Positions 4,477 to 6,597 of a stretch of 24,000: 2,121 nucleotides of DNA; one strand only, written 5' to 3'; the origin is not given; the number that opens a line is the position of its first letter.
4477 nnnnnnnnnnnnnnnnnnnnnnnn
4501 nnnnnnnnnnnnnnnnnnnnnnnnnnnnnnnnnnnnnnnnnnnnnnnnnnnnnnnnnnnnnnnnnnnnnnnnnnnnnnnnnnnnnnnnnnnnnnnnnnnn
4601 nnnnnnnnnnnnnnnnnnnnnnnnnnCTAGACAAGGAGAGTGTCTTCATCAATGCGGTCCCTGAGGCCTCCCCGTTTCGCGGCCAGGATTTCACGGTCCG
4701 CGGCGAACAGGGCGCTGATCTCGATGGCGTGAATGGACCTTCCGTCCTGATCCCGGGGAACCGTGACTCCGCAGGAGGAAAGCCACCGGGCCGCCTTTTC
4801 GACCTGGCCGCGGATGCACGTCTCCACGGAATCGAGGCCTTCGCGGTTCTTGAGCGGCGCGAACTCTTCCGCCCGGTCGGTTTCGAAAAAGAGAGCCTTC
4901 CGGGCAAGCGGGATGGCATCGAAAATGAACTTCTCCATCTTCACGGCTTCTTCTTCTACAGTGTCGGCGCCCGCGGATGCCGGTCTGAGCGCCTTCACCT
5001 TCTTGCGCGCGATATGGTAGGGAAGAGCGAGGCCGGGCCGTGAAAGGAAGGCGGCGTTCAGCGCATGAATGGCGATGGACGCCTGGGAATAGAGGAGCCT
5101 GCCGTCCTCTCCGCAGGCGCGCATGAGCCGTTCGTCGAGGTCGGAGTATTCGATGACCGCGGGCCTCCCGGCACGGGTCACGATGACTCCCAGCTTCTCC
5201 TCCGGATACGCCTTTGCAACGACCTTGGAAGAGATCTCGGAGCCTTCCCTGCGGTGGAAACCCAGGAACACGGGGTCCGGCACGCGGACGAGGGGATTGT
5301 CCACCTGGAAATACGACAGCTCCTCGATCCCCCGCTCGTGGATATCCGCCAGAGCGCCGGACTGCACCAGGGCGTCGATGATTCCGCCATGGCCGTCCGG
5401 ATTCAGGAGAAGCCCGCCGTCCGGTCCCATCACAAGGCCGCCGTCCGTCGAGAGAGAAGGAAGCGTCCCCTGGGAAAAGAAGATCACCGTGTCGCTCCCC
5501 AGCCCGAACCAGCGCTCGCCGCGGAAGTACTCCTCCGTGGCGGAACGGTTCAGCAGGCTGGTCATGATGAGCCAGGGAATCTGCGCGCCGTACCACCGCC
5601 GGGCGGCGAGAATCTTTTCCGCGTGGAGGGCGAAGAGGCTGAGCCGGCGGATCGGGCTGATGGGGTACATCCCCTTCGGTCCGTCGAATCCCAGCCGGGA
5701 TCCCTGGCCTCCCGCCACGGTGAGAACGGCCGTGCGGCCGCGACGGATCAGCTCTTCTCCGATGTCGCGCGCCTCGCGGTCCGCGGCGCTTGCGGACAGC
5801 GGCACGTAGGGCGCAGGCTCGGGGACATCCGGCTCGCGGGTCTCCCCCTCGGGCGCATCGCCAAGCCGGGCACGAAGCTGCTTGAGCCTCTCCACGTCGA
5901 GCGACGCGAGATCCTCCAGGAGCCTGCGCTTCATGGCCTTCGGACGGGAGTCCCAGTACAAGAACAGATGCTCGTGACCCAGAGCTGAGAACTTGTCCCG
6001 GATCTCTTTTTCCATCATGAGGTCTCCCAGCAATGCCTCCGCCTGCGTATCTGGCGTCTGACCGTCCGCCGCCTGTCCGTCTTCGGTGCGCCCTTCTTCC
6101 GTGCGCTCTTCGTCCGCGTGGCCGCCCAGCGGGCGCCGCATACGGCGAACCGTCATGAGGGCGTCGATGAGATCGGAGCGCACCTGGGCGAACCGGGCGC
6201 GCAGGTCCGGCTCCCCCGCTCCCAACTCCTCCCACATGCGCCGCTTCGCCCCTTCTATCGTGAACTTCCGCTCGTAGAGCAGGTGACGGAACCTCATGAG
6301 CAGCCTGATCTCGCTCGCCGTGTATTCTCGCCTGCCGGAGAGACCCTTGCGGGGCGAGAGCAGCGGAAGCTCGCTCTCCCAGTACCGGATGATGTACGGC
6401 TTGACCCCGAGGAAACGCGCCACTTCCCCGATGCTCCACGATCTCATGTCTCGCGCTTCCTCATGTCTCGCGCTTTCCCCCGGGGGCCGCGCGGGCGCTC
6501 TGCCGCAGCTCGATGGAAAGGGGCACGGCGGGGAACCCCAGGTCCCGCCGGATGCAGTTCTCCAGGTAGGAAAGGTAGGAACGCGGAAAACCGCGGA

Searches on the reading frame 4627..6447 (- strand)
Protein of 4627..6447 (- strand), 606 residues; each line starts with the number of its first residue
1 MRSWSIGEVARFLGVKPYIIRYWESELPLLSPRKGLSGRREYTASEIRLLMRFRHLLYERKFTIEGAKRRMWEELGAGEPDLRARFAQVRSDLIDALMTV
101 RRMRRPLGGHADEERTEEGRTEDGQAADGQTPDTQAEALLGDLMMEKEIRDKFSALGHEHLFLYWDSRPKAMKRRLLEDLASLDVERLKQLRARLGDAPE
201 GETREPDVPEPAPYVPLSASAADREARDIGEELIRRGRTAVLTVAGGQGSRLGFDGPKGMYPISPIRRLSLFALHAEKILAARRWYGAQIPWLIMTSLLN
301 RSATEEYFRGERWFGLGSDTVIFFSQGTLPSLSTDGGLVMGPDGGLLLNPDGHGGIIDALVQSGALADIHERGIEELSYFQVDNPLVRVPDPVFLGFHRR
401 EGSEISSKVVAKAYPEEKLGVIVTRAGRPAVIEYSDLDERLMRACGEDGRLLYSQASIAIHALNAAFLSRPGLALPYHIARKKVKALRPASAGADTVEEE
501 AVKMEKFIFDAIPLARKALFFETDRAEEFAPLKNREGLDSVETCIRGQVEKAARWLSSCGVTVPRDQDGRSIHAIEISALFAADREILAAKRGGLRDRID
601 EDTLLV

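Call 15: find_encoding_contigs(protein=window:4627-6447:-, flank=10000, max_places=4)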
Protein window:4627-6447:- (606 aa): 3 contigs read that carry it; 3 places shown.
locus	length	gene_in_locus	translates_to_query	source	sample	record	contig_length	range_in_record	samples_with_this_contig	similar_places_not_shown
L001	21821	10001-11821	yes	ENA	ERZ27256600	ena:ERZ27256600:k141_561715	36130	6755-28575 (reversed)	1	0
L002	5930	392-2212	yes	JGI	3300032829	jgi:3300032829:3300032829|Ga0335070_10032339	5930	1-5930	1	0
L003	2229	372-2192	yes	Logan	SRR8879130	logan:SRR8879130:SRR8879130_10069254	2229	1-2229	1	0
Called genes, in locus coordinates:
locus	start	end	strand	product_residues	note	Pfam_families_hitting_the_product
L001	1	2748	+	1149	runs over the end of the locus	-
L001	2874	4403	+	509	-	PF12072:RNase_Y_N, PF00013:KH_1, PF22891:KH_PNO1_2nd (weak), PF01966:HD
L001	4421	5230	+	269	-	PF00149:Metallophos (weak), PF13277:YmdB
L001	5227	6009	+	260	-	PF01728:FtsJ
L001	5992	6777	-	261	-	PF10646:Germane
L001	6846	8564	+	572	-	PF05524:PEP-utilisers_N, PF00391:PEP-utilizers, PF02896:PEP-utilizers_C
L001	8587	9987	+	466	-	PF00350:Dynamin_N (faint), PF01926:MMR_HSR1, PF02421:FeoB_N, PF04548:AIG1, PF00009:GTP_EFTU, PF01926:MMR_HSR1, PF02421:FeoB_N, PF14714:KH_dom-like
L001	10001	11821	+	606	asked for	PF00376:MerR, PF13411:MerR_1, PF01704:UDPGP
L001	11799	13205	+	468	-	-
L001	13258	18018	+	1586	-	-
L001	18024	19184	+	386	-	PF04015:DUF362, PF12838:Fer4_7 (faint), PF00037:Fer4 (weak), PF12797:Fer4_2 (faint), PF12837:Fer4_6 (faint), PF13237:Fer4_10, PF14697:Fer4_21 (faint)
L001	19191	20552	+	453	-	PF00342:PGI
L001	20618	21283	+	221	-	PF01025:GrpE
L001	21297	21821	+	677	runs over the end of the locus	PF00012:HSP70, PF06723:MreB_Mbl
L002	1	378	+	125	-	?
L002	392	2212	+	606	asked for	PF00376:MerR, PF13411:MerR_1, PF01704:UDPGP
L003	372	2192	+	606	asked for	PF00376:MerR, PF13411:MerR_1, PF01704:UDPGP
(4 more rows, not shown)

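Call 18: search_protein_families(library=ncbifam, proteins=[L001:13258-18015:+], max_evalue=0.01)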
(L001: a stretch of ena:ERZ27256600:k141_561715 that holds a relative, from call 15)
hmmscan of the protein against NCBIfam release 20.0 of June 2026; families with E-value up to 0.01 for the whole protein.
L001:13258-18015:+ (1586 aa): 7 families
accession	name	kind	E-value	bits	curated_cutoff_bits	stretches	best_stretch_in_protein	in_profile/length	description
NF047515.1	SpiroCoCo_C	equivalog_domain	1.6e-89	300.2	125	1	1270-1580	2-313/313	SpiroCoCo family coiled-coil protein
NF047516.1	LA_3659_fam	equivalog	7.9e-42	143.3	36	1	9-222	1-215/221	LA_3659 family protein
NF047514.1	SpiroCoCo_N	equivalog_domain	7.9e-42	143.3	75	1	9-222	1-215/221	SpiroCoCo family coiled-coil protein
TIGR02168.1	SMC_prok_B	equivalog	1.2e-10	39.8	567.35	2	955-1285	669-990/1181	chromosome segregation protein SMC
TIGR02169.1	SMC_prok_A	equivalog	5.6e-07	27.6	729.4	1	1115-1362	699-939/1165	chromosome segregation protein SMC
NF045487.1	ASRP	equivalog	1.3e-06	27.3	300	2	749-1108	150-486/593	archaea-specific SMC-related protein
NF002572.0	PRK02224.1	equivalog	0.0045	15.3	1087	0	1042-1532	172-618/888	DNA double-strand break repair ATPase Rad50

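Call 19: search_protein_families(library=pfam, proteins=[L001:13258-18015:+], max_evalue=0.01)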
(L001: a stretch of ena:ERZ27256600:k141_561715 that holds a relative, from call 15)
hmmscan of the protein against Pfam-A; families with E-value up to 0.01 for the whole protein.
L001:13258-18015:+ (1586 aa): 4 families
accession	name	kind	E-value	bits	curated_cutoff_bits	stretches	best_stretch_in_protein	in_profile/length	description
PF01442.23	Apolipoprotein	-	2.7e-16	60.3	90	4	1028-1196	22-187/190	Apolipoprotein A1/A4/E domain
PF04513.17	Baculo_PEP_C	-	1.6e-09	38.3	38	0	1132-1232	25-124/140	Baculovirus polyhedron envelope protein, PEP, C terminus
PF19610.4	DUF6115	-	2.7e-06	28.2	27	1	1491-1582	39-133/134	Family of unknown function (DUF6115)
PF10975.14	DUF2802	-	0.0012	19.4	33.5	1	1553-1582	37-66/68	Protein of unknown function (DUF2802)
